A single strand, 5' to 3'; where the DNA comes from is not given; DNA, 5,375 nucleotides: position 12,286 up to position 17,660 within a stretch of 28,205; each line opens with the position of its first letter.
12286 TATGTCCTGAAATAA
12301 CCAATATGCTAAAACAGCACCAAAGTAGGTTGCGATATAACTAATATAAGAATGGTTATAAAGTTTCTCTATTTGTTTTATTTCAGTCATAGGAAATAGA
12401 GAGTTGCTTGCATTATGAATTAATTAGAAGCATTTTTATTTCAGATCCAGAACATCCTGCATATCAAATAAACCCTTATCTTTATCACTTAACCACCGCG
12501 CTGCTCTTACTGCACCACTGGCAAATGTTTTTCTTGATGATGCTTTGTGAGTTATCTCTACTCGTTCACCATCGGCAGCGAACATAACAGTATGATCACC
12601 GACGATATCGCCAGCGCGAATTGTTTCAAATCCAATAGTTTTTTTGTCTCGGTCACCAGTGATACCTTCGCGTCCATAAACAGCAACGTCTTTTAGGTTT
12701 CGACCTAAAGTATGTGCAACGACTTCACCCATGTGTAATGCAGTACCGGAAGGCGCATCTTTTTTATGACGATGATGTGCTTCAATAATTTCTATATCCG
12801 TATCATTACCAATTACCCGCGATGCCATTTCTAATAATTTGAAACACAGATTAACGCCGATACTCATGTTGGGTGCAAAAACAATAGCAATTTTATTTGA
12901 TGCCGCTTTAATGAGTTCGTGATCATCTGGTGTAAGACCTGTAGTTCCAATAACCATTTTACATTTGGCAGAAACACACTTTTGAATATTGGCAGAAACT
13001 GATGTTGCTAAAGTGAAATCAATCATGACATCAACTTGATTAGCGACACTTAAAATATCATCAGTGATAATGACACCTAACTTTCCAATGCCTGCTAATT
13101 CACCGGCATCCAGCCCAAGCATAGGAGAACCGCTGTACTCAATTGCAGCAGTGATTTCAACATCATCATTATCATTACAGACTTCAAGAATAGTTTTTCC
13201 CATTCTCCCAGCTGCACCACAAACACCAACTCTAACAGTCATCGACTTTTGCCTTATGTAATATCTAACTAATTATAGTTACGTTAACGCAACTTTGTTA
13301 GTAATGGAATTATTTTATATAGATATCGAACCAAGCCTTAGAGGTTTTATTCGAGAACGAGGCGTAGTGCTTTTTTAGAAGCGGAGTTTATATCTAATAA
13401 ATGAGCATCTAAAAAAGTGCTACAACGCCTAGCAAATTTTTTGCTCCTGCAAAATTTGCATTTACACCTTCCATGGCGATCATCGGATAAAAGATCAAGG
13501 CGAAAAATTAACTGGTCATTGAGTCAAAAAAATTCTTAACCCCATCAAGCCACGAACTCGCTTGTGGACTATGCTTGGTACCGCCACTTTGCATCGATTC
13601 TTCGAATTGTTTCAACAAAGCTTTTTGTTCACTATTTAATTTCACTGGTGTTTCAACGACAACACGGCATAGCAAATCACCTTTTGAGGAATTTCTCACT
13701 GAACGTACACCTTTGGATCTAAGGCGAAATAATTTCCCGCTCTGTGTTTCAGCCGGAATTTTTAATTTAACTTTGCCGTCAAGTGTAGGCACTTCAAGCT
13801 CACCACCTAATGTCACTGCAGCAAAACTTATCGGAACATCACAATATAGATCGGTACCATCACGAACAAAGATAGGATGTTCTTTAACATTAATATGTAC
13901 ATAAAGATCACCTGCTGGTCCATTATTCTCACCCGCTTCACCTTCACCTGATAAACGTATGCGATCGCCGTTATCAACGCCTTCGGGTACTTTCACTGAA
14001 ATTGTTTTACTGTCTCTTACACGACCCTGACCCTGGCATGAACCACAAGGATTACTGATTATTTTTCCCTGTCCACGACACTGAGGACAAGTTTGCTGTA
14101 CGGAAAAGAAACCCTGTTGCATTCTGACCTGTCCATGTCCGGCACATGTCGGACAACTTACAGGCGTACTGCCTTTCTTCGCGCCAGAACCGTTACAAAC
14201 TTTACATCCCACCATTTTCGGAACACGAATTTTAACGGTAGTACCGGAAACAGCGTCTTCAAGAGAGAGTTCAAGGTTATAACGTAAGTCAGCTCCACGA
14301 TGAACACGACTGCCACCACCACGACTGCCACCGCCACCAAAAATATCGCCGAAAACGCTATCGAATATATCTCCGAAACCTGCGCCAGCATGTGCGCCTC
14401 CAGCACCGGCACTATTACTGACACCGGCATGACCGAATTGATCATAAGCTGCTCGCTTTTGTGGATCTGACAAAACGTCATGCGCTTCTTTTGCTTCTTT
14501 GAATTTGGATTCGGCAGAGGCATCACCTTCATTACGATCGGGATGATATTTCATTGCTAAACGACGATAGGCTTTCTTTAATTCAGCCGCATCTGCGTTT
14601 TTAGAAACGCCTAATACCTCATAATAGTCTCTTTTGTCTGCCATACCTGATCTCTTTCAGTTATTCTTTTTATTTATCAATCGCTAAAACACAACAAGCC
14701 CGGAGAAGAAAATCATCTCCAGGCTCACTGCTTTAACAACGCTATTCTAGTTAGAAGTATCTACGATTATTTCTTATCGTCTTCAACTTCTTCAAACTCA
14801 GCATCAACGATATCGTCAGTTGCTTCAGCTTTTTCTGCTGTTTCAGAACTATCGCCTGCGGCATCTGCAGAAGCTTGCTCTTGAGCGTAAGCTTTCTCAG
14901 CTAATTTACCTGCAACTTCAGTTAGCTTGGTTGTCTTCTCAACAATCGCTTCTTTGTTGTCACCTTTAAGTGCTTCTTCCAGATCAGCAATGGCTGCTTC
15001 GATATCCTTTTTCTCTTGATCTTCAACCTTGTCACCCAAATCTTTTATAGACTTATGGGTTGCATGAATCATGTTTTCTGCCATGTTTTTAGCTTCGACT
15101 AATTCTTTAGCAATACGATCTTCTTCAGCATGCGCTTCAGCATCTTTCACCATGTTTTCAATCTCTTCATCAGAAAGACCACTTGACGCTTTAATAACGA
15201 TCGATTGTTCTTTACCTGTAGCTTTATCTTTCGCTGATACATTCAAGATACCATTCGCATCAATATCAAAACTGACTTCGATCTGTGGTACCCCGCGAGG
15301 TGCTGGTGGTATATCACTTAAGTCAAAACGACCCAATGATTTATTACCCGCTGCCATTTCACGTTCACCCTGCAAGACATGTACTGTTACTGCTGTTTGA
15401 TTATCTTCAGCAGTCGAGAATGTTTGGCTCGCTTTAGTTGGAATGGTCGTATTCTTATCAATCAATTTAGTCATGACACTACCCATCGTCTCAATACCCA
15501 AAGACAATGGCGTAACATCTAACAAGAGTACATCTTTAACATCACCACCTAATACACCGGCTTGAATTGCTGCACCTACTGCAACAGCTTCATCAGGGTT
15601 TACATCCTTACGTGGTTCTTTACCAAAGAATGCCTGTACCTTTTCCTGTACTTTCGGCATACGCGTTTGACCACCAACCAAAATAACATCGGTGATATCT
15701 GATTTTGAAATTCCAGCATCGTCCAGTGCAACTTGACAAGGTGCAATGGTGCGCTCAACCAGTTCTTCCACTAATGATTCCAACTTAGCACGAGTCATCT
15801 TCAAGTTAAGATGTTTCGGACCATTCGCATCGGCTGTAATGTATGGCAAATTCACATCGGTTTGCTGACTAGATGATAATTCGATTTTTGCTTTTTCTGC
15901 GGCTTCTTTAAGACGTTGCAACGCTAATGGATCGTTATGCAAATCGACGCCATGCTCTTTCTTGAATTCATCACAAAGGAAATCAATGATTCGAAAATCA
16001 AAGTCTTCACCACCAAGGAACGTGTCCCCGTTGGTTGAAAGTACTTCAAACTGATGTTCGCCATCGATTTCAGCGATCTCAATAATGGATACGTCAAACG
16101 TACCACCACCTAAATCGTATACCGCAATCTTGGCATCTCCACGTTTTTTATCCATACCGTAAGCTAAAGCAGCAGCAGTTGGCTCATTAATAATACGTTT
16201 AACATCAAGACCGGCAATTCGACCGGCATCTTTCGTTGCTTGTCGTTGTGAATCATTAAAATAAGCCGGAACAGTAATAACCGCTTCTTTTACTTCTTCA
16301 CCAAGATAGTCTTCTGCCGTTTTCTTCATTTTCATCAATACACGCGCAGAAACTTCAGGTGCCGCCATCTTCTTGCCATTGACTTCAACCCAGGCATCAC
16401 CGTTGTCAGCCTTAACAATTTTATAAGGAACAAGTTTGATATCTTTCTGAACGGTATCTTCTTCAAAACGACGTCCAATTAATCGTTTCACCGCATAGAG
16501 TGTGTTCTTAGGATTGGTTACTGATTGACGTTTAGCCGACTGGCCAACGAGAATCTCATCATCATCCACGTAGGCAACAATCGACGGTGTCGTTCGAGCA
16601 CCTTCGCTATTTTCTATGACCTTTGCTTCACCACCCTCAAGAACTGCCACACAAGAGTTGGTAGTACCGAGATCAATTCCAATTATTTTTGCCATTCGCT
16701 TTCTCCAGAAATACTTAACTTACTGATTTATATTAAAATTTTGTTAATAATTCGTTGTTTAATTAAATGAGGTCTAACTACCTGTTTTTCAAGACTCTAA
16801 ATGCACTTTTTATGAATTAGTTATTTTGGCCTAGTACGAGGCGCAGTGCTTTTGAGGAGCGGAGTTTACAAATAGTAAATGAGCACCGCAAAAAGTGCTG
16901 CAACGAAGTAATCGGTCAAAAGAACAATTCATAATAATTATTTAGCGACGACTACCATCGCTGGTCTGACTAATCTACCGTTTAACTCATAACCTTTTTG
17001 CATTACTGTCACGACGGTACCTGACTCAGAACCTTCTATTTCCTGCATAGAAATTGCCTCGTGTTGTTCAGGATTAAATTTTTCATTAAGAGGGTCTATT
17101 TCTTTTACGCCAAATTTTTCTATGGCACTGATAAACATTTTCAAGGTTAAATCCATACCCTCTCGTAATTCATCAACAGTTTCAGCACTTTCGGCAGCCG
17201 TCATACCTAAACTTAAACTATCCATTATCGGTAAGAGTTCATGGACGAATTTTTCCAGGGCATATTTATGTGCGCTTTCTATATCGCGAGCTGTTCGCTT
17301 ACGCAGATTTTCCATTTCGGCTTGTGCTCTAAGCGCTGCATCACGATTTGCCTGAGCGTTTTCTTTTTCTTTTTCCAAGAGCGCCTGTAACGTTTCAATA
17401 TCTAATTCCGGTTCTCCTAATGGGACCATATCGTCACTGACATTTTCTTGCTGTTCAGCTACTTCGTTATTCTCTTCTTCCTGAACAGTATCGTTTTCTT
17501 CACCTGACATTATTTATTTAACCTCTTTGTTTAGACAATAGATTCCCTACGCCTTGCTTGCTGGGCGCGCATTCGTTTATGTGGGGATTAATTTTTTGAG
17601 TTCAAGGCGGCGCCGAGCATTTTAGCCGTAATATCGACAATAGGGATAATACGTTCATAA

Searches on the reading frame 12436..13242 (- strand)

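Call 5: search_protein_families(library=ncbifam, proteins=[window:12436-13242:-], max_evalue=1e-10)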
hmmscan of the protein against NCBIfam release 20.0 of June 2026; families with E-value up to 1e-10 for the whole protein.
window:12436-13242:- (268 aa): 2 families
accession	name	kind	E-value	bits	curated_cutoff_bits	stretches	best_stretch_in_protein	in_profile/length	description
TIGR00036.1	dapB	equivalog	4.5e-99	331.4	122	1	3-266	2-270/270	4-hydroxy-tetrahydrodipicolinate reductase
TIGR02130.1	dapB_plant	equivalog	1.3e-11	44.1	294.55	1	3-265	1-269/275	dihydrodipicolinate reductase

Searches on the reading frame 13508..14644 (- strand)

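Call 5: search_protein_families(library=ncbifam, proteins=[window:13508-14644:-], max_evalue=1e-10)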
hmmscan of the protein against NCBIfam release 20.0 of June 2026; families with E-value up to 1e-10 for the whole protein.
window:13508-14644:- (378 aa): 12 families
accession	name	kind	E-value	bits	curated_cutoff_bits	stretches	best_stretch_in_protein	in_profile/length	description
NF008035.0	PRK10767.1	subfamily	6.7e-179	594.7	338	1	3-377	2-373/374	molecular chaperone DnaJ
TIGR02349.1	DnaJ_bact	equivalog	2.4e-138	461.3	377.2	1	6-350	1-353/354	molecular chaperone DnaJ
NF010894.0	PRK14301.1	equivalog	2.4e-130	434.8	548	1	3-350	2-350/373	chaperone protein DnaJ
NF010871.0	PRK14278.1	equivalog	3.7e-106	355.2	502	1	5-358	3-358/378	molecular chaperone DnaJ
NF010885.0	PRK14292.1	equivalog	3.7e-105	352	585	1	6-351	3-349/371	chaperone protein DnaJ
NF010872.0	PRK14279.1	equivalog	7.8e-103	344.6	556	1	4-356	8-384/394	molecular chaperone DnaJ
NF010874.0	PRK14281.1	equivalog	2.4e-99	333.2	619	1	4-371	2-394/397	chaperone protein DnaJ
NF037946.1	terminal_TopJ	equivalog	3.5e-60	204.4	300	2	1-101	1-94/810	terminal organelle assembly protein TopJ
NF010892.0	PRK14299.1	equivalog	8.3e-60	202.5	392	2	4-142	3-154/291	chaperone protein DnaJ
NF007618.0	PRK10266.1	equivalog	5.6e-57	193.5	403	2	211-352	156-295/306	curved DNA-binding protein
TIGR03835.1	termin_org_DnaJ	equivalog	2e-37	129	512.25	1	4-101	1-91/871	terminal organelle assembly protein TopJ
NF050028.1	CldAdptActJ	equivalog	1e-13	51.5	150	1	6-67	3-69/93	cold adaptation protein ActJcold adaptation protein ActJ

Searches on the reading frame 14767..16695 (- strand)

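Call 5: search_protein_families(library=ncbifam, proteins=[window:14767-16695:-], max_evalue=1e-10)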
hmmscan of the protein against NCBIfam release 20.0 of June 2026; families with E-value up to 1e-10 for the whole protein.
window:14767-16695:- (642 aa): 10 families
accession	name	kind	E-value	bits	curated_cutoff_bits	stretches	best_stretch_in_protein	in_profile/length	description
NF001413.0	PRK00290.1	equivalog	0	1050.3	648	1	1-641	1-625/625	molecular chaperone DnaK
TIGR02350.1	prok_dnaK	equivalog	2.3e-291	967.4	822.55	1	3-603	1-595/596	molecular chaperone DnaK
NF009947.0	PRK13411.1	equivalog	4.3e-253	841.2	1002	1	1-629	1-626/662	molecular chaperone DnaK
NF009946.0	PRK13410.1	equivalog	1.7e-243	809.7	1019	1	1-613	1-612/669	molecular chaperone DnaK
NF003520.0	PRK05183.1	subfamily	6.5e-191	635.9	620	1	4-606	21-608/621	Fe-S protein assembly chaperone HscA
TIGR01991.1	HscA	equivalog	6.7e-188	625.9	708.55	1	5-605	2-587/600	Fe-S protein assembly chaperone HscA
NF002399.0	PRK01433.1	equivalog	1.1e-129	433.8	743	1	4-593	21-568/595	Fe-S protein assembly chaperone HscA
NF008673.0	PRK11678.1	equivalog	2.3e-19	69.6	331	0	117-235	131-258/450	molecular chaperone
NF011660.0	PRK15080.1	equivalog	9.4e-12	44.7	182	0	117-208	76-161/277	ethanolamine utilization protein EutJ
TIGR02529.1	EutJ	subfamily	1.4e-11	44.4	152.1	0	116-207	42-127/239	ethanolamine utilization protein EutJ family protein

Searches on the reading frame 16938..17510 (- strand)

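Call 5: search_protein_families(library=ncbifam, proteins=[window:16938-17510:-], max_evalue=1e-10)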
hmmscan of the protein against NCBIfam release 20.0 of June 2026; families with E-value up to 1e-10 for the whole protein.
window:16938-17510:- (190 aa): 25 families
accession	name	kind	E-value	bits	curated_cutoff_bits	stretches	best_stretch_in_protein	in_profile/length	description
NF010748.0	PRK14150.1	equivalog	5e-63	212.2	152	1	5-190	9-196/198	nucleotide exchange factor GrpE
NF010749.0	PRK14151.1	equivalog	1.5e-51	174.7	231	1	34-190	19-175/188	nucleotide exchange factor GrpE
NF010737.0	PRK14139.1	equivalog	3.2e-51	173.9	164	1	8-190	7-186/188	nucleotide exchange factor GrpE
NF010742.0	PRK14144.1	equivalog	4.4e-45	154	215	1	10-190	17-198/199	nucleotide exchange factor GrpE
NF010745.0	PRK14147.1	equivalog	7.5e-43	146.3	184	1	36-190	18-170/172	nucleotide exchange factor GrpE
NF007655.0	PRK10325.1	equivalog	3.8e-42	144.3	348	1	37-190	43-194/197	nucleotide exchange factor GrpE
NF010738.0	PRK14140.1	equivalog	5.4e-39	133.9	137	1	7-190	7-191/191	nucleotide exchange factor GrpE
NF010746.0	PRK14148.1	equivalog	1.2e-38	132.9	212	1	5-190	10-194/195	nucleotide exchange factor GrpE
NF010739.0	PRK14141.1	equivalog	5.8e-35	120.8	192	1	10-190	7-193/211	nucleotide exchange factor GrpE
NF010752.0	PRK14155.1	equivalog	1.6e-34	119.1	194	1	36-189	13-170/208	nucleotide exchange factor GrpE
NF010755.0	PRK14158.1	equivalog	6.1e-34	117.2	200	1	9-190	15-194/198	nucleotide exchange factor GrpE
NF010750.0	PRK14153.1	equivalog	9.9e-33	113.3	194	1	9-190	8-187/194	nucleotide exchange factor GrpE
NF010747.0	PRK14149.1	equivalog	1.1e-32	113.1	176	1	13-190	18-189/191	nucleotide exchange factor GrpE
NF010743.0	PRK14145.1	equivalog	5e-32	111.4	186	1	9-190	20-200/200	nucleotide exchange factor GrpE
NF010757.0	PRK14160.1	equivalog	3.2e-30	105.1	184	1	6-190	31-211/211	nucleotide exchange factor GrpE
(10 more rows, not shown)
